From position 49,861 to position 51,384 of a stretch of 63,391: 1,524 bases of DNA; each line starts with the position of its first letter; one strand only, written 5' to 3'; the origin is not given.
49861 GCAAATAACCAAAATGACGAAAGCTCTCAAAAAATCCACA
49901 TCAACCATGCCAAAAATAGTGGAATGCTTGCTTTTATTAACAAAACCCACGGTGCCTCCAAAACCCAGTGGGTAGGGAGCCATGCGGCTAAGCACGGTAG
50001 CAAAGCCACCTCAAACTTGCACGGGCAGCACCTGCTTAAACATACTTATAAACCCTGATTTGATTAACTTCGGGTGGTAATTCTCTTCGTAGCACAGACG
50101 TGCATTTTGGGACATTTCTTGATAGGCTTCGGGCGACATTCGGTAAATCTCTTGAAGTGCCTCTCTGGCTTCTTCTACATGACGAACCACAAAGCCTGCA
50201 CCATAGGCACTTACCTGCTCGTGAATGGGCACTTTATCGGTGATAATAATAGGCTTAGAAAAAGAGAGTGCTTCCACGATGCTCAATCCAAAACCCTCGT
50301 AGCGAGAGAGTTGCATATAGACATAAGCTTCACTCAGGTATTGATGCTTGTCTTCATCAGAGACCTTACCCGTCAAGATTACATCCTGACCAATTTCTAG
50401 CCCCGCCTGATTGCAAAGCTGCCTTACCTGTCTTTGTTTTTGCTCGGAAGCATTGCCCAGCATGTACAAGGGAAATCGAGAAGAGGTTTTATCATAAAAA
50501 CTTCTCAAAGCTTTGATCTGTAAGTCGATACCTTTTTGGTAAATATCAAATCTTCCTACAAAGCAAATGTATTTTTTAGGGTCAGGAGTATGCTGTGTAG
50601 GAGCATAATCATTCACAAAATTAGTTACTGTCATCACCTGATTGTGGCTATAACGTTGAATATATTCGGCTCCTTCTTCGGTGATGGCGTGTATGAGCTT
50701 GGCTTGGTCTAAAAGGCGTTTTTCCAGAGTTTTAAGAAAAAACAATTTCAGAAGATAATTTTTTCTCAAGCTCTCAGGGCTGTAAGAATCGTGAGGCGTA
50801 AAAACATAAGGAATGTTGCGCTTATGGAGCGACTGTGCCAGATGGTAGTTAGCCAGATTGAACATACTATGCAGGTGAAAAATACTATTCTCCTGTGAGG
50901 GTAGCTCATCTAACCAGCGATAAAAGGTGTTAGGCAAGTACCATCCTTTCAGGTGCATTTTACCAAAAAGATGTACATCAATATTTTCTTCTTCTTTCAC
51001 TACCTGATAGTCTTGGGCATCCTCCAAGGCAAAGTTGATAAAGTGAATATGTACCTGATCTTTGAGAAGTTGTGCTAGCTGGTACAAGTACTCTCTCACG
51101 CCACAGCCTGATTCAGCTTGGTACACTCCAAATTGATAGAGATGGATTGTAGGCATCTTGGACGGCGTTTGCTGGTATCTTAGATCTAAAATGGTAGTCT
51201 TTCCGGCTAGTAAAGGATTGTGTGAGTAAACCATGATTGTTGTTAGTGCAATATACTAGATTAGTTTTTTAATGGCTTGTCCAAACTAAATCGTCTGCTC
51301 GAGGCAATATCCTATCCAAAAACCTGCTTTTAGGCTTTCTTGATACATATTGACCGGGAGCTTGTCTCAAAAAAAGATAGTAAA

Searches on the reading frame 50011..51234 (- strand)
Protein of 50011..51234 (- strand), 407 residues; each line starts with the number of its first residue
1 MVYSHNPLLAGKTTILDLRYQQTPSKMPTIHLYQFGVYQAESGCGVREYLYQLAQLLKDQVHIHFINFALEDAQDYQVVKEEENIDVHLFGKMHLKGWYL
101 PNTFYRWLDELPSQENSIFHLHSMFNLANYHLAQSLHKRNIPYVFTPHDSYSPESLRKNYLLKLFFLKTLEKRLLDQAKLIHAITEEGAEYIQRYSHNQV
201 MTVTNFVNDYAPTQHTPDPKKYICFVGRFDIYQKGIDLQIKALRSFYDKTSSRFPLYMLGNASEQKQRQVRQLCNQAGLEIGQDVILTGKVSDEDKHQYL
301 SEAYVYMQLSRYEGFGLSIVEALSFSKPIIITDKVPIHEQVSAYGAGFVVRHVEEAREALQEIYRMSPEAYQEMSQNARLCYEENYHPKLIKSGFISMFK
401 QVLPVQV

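Call 3: search_protein_families(library=pfam, proteins=[window:50011-51234:-], max_evalue=1)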
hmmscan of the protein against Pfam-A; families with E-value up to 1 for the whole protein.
window:50011-51234:- (407 aa): 6 families
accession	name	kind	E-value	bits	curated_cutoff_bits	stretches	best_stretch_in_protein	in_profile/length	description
PF00534.26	Glycos_transf_1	-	8.9e-27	94.1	26.4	1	216-379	11-170/172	Glycosyl transferases group 1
PF13692.12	Glyco_trans_1_4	-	2.2e-20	73.8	27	1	221-364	2-140/142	Glycosyl transferases group 1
PF20706.3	GT4-conflict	-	8.8e-14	51.7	26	1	170-334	139-313/385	Family 4 Glycosyltransferase in conflict systems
PF13439.12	Glyco_transf_4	-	4.7e-13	50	28.5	1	45-208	3-167/170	Glycosyltransferase Family 4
PF13579.12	Glyco_trans_4_4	-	5.4e-08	33.8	29.7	1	45-195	2-145/158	Glycosyl transferase 4-like domain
PF13691.12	Lactamase_B_4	-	0.046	13.8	27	1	257-292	24-57/63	tRNase Z endonuclease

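Call 4: search_protein_families(library=ncbifam, proteins=[window:50011-51234:-], max_evalue=1)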
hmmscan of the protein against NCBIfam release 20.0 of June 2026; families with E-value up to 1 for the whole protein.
window:50011-51234:- (407 aa): 34 families (the best 25 are shown)
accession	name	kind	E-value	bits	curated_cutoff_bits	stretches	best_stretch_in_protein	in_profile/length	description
NF038295.1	EPS_HpsP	equivalog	7.3e-31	107.5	550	1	102-402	80-387/388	hormogonium polysaccharide biosynthesis glycosyltransferase HpsP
NF046085.1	XrtY_assoc_Gly1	equivalog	1.2e-23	83.6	400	1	113-403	96-385/387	XrtY-associated glycosyltransferase XYAG1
NF041010.1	glycosy_Agl16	equivalog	1.6e-18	66.7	575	1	117-379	75-329/352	glycosylation protein Agl16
TIGR04157.1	glyco_rSAM_CFB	subfamily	3.3e-13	49.4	400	2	220-398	227-405/406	TIGR04157 family glycosyltransferase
NF041876.1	EPS_EpsE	equivalog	9.1e-12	44.9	400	1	215-388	209-382/389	exopolysaccharide biosynthesis GT4 family glycosyltransferase EpsE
TIGR03999.1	thiol_BshA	equivalog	3.5e-10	39.3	273.7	1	240-403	218-374/375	N-acetyl-alpha-D-glucosaminyl L-malate synthase BshA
TIGR04047.1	MSMEG_0565_glyc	hypoth_equivalog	1.8e-09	37.2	259.85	1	266-363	241-338/373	MSMEG_0565 family glycosyltransferase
NF049988.1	MGlcDAGSynMgs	equivalog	3.3e-09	36.6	400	2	234-381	226-367/398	alpha-monoglucosyldiacylglycerol synthase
NF012028.0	PRK15484.1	subfamily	7.2e-09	35.2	618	1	108-386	92-362/380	lipopolysaccharide N-acetylglucosaminyltransferase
NF047684.1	TeichurnBiosyTuaC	equivalog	1.4e-08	34.1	550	1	214-366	213-354/391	teichuronic acid biosynthesis protein TuaC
NF047881.1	glyco_SdgB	exception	1.4e-08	33.9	800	1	215-381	317-476/496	serine-aspartate repeat adhesin O-glycosyltransferase SdgB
NF041139.1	TreT_Thcocales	equivalog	2.7e-08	33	775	1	298-386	309-396/412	trehalose synthase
TIGR02149.1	glgA_Coryne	subfamily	6.3e-08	32.1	302.4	1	115-362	83-343/391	glycogen synthase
TIGR03087.1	stp1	hypoth_equivalog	9.1e-08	31.7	316.65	1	156-387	151-382/397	TIGR03087 family PEP-CTERM/XrtA system glycosyltransferase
NF050063.1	ProtGlycPglJ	equivalog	2.4e-07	30.3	500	1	153-356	120-319/363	N-acetylgalactosamine-N,N'-diacetylbacillosaminyl-diphospho-undecaprenol 4-alpha-N-acetylgalactosaminyltransferase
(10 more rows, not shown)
